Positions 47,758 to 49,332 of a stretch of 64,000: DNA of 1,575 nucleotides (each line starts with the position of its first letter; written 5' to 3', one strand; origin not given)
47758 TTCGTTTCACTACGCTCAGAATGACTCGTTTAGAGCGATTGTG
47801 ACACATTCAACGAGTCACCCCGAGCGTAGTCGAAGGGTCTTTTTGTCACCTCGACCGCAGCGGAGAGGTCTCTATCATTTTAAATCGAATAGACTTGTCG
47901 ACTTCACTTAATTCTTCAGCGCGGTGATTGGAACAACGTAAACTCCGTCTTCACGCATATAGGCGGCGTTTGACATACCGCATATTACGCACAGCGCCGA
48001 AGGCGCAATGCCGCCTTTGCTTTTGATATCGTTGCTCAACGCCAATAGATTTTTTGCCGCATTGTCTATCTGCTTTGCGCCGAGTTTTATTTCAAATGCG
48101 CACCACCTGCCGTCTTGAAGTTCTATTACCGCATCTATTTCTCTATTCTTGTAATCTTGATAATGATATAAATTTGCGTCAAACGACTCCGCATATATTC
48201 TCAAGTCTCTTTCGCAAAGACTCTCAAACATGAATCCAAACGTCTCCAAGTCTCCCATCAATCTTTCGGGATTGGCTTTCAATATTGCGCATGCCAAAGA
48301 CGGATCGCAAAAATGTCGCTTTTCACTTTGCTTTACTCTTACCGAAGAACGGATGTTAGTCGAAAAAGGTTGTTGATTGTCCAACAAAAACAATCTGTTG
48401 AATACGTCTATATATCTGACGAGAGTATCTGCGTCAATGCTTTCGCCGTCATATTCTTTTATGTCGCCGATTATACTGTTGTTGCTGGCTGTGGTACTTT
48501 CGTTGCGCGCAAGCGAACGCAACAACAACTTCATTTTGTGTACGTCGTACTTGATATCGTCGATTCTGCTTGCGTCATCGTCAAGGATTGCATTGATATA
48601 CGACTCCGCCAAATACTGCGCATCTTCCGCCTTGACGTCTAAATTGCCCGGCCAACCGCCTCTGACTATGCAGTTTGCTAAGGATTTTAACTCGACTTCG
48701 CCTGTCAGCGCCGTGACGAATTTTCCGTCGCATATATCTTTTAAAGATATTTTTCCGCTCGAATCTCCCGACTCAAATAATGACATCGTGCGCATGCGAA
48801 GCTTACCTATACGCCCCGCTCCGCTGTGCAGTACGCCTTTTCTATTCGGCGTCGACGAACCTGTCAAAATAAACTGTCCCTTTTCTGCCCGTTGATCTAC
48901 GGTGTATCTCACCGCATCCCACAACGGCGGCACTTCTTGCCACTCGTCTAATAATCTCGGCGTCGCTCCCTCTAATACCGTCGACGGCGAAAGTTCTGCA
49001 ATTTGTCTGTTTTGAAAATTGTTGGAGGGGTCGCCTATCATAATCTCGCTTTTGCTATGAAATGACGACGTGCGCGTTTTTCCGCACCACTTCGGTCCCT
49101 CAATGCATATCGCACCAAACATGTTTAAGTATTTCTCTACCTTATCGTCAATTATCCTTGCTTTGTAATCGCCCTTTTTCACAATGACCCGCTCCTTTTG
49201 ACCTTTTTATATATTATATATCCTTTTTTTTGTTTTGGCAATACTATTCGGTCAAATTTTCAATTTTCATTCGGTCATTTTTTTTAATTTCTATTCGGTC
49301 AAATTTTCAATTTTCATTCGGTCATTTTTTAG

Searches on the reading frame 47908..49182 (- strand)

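Call 20: search_protein_families(library=pfam, proteins=[window:47908-49182:-], max_evalue=0.001)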
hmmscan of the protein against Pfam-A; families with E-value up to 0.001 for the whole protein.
window:47908-49182:- (424 aa): 2 families
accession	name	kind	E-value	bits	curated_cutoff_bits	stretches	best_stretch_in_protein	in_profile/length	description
PF13635.12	DUF4143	-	4.1e-30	105.1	28.1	1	202-367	2-159/160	Domain of unknown function (DUF4143)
PF13173.12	AAA_14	-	4.6e-11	43.3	27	1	24-137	4-127/129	AAA domain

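Call 85: search_protein_families(library=padloc, proteins=[window:47908-49182:-], max_evalue=0.001)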
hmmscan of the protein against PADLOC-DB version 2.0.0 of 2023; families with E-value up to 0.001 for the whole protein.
window:47908-49182:- (424 aa): 6 families
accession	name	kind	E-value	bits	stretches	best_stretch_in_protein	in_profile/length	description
PDLC04790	PDC-S01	-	1.1e-60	203.5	1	5-422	10-417/422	-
PDLC04789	PDC-S01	-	1e-23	82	1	9-373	4-346/375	-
PDLC04787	PDC-S01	-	1.8e-14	51.4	1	74-332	94-333/412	-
PDLC04791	PDC-S01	-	1.8e-13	47.9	1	168-378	158-362/395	-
PDLC04788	PDC-S01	-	2.6e-06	24.6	1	77-370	89-385/448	-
PDLC04792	PDC-S01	-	3.4e-06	23.9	1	314-382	335-400/452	-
